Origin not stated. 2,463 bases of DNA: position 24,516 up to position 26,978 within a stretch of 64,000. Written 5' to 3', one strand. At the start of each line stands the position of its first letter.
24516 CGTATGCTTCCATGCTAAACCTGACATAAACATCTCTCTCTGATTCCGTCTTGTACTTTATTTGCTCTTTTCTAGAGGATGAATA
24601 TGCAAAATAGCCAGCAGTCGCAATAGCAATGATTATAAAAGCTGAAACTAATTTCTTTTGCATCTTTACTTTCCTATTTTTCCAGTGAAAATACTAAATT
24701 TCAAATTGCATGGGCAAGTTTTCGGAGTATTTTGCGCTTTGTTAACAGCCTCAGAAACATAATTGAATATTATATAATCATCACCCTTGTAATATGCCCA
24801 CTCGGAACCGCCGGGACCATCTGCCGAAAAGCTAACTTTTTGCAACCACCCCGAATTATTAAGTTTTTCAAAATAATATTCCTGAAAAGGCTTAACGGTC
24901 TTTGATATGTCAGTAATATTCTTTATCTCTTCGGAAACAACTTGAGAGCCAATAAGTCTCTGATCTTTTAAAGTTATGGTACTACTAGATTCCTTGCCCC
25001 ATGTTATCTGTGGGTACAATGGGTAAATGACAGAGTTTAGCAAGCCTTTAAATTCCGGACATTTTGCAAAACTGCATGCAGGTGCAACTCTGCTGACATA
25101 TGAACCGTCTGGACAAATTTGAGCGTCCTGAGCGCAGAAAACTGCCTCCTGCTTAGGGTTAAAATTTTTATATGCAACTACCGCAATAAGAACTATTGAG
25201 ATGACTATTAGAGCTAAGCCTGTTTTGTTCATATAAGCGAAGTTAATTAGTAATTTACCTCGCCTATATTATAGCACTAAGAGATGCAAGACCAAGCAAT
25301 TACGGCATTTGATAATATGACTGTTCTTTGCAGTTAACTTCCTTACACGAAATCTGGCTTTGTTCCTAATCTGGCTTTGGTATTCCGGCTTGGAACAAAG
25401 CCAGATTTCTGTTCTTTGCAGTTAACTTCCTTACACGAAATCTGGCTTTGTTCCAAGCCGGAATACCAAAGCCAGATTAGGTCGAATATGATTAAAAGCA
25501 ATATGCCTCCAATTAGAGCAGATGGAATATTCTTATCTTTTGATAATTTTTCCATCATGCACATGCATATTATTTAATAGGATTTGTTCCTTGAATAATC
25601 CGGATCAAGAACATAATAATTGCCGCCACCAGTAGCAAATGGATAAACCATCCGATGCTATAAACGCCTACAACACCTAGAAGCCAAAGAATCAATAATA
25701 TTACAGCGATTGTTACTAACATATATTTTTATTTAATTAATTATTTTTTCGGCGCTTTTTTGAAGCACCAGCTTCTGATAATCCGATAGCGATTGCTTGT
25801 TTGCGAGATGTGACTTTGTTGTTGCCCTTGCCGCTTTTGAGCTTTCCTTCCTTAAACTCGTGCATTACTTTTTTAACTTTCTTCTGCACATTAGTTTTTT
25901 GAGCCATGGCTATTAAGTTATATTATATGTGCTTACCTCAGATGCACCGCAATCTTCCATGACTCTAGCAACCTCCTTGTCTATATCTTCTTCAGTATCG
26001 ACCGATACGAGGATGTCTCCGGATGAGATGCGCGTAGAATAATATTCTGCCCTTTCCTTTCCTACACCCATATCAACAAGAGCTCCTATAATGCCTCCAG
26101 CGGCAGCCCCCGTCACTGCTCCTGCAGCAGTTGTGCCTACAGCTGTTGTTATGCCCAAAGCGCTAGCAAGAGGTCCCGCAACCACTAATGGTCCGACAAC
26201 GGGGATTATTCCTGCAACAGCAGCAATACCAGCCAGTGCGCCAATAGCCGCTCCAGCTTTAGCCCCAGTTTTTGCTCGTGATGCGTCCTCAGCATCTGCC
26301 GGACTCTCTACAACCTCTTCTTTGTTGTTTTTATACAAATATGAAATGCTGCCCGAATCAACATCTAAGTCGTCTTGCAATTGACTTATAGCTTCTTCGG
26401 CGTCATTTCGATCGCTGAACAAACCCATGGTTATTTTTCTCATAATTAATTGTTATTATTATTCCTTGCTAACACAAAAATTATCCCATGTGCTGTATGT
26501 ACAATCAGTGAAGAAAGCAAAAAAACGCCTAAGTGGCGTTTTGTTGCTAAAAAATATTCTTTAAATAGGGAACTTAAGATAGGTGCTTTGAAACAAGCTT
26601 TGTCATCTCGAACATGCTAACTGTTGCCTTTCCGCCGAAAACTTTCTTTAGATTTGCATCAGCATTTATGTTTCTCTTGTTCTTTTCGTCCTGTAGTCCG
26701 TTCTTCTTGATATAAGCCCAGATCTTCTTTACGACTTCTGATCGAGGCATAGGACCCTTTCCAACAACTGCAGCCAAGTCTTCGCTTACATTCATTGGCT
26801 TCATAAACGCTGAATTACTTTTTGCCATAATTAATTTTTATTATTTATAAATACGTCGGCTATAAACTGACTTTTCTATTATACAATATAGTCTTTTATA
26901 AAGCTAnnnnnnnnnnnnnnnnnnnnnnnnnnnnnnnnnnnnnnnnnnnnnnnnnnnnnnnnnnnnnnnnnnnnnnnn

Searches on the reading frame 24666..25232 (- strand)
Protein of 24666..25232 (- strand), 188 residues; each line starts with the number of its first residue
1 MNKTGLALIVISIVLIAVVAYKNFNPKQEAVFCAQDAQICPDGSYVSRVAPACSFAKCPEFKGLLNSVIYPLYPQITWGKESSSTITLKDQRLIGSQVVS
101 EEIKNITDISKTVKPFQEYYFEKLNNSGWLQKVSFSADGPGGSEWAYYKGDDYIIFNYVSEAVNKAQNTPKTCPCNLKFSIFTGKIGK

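Call 8: search_protein_families(library=pfam, proteins=[window:24666-25232:-], max_evalue=0.01)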
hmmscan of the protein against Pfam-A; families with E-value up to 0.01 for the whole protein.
window:24666-25232:- (188 aa): 0 families

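Call 9: find_encoding_contigs(protein=window:24666-25232:-, flank=6000, max_places=10)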
Protein window:24666-25232:- (188 aa): 7 contigs read that carry it; 5 places shown.
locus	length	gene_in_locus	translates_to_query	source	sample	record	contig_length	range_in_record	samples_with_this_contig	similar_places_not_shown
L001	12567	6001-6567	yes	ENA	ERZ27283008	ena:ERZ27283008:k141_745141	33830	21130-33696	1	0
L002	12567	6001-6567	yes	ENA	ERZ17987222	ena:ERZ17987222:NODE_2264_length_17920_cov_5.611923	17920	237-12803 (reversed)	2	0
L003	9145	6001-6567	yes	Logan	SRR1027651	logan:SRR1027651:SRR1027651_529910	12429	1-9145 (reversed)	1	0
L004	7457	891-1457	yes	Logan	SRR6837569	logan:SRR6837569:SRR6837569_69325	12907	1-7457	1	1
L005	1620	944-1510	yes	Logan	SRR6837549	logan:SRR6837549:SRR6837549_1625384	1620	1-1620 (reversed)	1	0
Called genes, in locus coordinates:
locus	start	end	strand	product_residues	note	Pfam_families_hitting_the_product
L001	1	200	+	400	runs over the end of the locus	PF00579:tRNA-synt_1b, PF22421:SYY_C-terminal (weak), PF01479:S4 (weak)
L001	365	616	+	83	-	PF11387:DUF2795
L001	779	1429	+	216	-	PF13483:Lactamase_B_3, PF12706:Lactamase_B_2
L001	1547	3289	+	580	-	PF00664:ABC_membrane, PF00005:ABC_tran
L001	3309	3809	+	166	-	PF05163:DinB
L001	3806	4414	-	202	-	PF10755:DUF2585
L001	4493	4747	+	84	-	PF02201:SWIB, PF26291:SWIB_eIF2D (weak)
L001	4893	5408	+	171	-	-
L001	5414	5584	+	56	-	PF20106:DUF6496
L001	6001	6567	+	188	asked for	-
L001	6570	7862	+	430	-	PF00226:DnaJ (faint), PF03572:Peptidase_S41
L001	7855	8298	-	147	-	-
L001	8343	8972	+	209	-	-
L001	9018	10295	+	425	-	PF07690:MFS_1, PF12832:MFS_1_like, PF00083:Sugar_tr, PF07690:MFS_1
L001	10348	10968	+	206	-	PF02589:LUD_dom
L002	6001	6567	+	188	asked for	-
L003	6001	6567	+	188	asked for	-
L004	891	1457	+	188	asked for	-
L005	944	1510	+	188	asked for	-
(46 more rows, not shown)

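Call 31: find_homologous_proteins(query=window:24666-25232:-, max_evalue=0.001)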
Query window:24666-25232:- (188 aa): 1 proteins with E <= 0.001 among 141 candidates.
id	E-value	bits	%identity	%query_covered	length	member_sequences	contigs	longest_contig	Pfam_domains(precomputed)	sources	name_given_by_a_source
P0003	1.0e-122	425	100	100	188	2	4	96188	-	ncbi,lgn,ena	-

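Call 34: list_cluster_members(proteins=[P0002, P0001, P0003])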
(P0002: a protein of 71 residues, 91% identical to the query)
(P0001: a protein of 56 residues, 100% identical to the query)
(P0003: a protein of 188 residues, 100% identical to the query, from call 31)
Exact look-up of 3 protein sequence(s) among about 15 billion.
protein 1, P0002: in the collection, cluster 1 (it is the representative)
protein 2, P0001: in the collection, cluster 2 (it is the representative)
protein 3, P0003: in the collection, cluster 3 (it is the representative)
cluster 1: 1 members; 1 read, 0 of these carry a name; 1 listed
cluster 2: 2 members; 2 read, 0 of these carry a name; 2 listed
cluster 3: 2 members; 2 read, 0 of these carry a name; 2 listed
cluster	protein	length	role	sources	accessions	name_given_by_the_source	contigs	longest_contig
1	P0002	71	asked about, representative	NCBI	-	-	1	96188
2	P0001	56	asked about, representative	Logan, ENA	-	-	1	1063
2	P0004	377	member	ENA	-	-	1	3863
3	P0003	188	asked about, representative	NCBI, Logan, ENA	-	-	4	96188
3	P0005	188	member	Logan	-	-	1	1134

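Call 36: find_encoding_contigs(protein=P0004, flank=5000, max_places=6)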
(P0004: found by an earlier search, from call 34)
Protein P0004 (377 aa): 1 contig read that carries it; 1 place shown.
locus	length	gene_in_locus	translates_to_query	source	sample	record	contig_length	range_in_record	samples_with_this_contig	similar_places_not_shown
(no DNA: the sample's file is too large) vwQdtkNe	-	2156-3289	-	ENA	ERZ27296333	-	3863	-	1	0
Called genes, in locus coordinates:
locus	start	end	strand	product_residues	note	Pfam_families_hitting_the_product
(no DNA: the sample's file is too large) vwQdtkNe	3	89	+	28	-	?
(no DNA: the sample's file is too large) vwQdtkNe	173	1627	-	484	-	PF00753:Lactamase_B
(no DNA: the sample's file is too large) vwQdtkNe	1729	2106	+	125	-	-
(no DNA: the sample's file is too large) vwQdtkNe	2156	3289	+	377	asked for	PF00326:Peptidase_S9 (faint)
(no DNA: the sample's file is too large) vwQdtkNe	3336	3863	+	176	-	?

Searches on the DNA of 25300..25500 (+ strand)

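Call 43: search_dna_similar(query=window:25300-25500:+, collection=plasmids, mode=distant, max_evalue=0.01)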
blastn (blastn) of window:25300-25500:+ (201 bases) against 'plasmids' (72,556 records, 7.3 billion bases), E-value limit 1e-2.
No match.

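Call 44: search_dna_similar(query=window:25300-25500:+, collection=phages, mode=distant, max_evalue=0.01)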
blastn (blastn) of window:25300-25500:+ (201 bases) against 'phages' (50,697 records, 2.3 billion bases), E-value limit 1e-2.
No match.

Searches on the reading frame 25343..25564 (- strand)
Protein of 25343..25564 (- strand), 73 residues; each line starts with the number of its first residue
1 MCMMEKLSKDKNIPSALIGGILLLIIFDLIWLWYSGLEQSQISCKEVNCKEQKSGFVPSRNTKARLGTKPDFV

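Call 8: search_protein_families(library=pfam, proteins=[window:25343-25564:-], max_evalue=0.01)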
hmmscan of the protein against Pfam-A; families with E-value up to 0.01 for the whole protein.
window:25343-25564:- (73 aa): 0 families

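Call 14: find_encoding_contigs(protein=window:25343-25558:-, flank=10000, max_places=10)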
Protein window:25343-25558:- (71 aa): no gene with exactly this product is on record in the collection.

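Call 16: find_encoding_contigs(protein=window:25343-25564:-, flank=10000, max_places=10)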
Protein window:25343-25564:- (73 aa): no gene with exactly this product is on record in the collection.

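Call 17: find_encoding_contigs(protein=window:25343-25555:-, flank=10000, max_places=10)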
Protein window:25343-25555:- (70 aa): no gene with exactly this product is on record in the collection.

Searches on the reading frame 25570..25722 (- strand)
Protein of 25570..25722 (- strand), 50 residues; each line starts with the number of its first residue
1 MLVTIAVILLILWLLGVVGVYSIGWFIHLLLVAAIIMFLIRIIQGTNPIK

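Call 8: search_protein_families(library=pfam, proteins=[window:25570-25722:-], max_evalue=0.01)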
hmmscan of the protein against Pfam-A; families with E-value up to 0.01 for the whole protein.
window:25570-25722:- (50 aa): 1 family
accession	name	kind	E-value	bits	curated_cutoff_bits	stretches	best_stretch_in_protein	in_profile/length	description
PF18919.5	DUF5670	-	5e-13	49.3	23.5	1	1-44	1-43/43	Family of unknown function (DUF5670)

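Call 10: find_encoding_contigs(protein=window:25570-25722:-, flank=6000, max_places=10)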
Protein window:25570-25722:- (50 aa): 4 contigs read that carry it; 4 places shown.
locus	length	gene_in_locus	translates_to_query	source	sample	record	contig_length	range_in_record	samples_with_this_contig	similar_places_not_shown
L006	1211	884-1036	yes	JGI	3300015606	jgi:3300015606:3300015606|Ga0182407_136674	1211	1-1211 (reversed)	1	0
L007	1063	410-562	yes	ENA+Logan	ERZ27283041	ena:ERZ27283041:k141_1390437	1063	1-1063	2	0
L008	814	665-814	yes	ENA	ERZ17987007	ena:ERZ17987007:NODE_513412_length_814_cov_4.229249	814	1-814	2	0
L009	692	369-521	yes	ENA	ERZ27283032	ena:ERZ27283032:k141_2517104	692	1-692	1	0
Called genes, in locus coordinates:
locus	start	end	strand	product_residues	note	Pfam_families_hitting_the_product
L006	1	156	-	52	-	?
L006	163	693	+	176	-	-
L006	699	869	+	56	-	PF20106:DUF6496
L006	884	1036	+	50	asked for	PF18919:DUF5670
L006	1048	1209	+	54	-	?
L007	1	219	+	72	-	?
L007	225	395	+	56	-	PF20106:DUF6496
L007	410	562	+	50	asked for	PF18919:DUF5670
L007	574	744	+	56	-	-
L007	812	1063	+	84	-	?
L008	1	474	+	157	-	?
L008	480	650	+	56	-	PF20106:DUF6496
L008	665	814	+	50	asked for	PF18919:DUF5670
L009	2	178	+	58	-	?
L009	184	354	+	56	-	PF20106:DUF6496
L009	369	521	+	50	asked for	PF18919:DUF5670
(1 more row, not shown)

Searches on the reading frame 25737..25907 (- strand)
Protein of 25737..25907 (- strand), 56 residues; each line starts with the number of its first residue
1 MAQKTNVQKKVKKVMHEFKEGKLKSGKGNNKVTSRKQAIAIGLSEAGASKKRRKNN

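Call 8: search_protein_families(library=pfam, proteins=[window:25737-25907:-], max_evalue=0.01)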
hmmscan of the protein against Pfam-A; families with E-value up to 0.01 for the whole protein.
window:25737-25907:- (56 aa): 1 family
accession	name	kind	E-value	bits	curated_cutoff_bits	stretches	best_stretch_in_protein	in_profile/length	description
PF20106.4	DUF6496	-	1.8e-15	57.5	24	1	7-47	6-48/58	Family of unknown function (DUF6496)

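Call 53: find_encoding_contigs(protein=window:25737-25907:-, flank=1500, max_places=10)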
Protein window:25737-25907:- (56 aa): 17 contigs read that carry it; 10 places shown.
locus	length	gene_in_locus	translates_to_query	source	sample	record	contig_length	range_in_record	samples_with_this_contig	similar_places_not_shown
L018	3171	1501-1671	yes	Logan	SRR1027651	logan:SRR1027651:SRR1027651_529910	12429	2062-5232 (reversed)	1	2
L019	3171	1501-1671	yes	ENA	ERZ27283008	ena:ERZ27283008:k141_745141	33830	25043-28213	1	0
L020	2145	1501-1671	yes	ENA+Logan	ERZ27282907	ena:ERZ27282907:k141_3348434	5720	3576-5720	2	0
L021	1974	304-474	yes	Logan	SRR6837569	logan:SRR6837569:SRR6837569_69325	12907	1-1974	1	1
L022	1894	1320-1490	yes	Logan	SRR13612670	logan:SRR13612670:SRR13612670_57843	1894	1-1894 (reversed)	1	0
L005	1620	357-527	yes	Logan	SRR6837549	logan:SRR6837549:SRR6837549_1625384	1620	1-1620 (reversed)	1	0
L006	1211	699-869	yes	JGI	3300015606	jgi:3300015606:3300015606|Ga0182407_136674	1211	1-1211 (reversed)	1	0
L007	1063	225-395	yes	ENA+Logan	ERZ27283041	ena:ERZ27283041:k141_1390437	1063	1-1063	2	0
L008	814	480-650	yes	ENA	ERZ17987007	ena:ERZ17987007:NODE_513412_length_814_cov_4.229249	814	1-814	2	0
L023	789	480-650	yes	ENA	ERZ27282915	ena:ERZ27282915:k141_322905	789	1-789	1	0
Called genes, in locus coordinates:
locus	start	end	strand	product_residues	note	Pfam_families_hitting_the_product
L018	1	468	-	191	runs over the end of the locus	PF10755:DUF2585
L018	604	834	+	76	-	PF02201:SWIB, PF26291:SWIB_eIF2D (weak)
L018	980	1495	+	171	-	-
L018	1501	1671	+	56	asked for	PF20106:DUF6496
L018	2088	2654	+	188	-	-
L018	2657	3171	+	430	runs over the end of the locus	PF00226:DnaJ (faint), PF03572:Peptidase_S41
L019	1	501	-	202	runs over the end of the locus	PF10755:DUF2585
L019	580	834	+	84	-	PF02201:SWIB, PF26291:SWIB_eIF2D (weak)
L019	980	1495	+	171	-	-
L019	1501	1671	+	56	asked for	PF20106:DUF6496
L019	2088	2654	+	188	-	-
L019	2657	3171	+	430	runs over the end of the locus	PF00226:DnaJ (faint), PF03572:Peptidase_S41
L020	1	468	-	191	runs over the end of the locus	PF10755:DUF2585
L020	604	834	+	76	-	PF02201:SWIB, PF26291:SWIB_eIF2D (weak)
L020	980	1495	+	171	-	-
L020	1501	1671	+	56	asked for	PF20106:DUF6496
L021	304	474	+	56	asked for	PF20106:DUF6496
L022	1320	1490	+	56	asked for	PF20106:DUF6496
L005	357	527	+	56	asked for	PF20106:DUF6496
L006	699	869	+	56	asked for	PF20106:DUF6496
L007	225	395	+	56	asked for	PF20106:DUF6496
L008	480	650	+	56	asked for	PF20106:DUF6496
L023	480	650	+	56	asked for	PF20106:DUF6496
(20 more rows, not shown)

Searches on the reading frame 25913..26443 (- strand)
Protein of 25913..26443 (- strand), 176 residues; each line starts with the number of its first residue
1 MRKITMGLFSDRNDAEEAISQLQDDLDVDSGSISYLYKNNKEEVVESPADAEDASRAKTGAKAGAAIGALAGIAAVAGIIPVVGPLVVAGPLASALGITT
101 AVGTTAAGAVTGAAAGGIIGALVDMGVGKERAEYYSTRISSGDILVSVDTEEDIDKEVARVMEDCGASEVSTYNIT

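Call 8: search_protein_families(library=pfam, proteins=[window:25913-26443:-], max_evalue=0.01)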
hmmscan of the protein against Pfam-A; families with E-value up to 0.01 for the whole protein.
window:25913-26443:- (176 aa): 3 families
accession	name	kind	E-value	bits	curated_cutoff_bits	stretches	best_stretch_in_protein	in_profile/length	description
PF11181.13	YflT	-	5.7e-05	24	26.2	0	7-73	4-68/99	Heat induced stress protein YflT domain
PF06897.17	DUF1269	-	0.0022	18.7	26.9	1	107-167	20-80/100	Protein of unknown function (DUF1269)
PF11821.13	ActD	-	0.0097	16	25.7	0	55-171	48-169/170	Alternative complex III, ActD subunit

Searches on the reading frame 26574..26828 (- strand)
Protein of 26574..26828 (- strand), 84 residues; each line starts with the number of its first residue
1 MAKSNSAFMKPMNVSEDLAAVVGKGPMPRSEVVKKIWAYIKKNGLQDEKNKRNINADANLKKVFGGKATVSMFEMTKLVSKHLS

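Call 8: search_protein_families(library=pfam, proteins=[window:26574-26828:-], max_evalue=0.01)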
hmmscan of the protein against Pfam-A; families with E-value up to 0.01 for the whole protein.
window:26574-26828:- (84 aa): 1 family
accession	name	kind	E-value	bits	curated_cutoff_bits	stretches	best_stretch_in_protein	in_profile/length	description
PF02201.23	SWIB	-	6.3e-32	109.6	25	1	10-83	1-74/74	SWIB/MDM2 domain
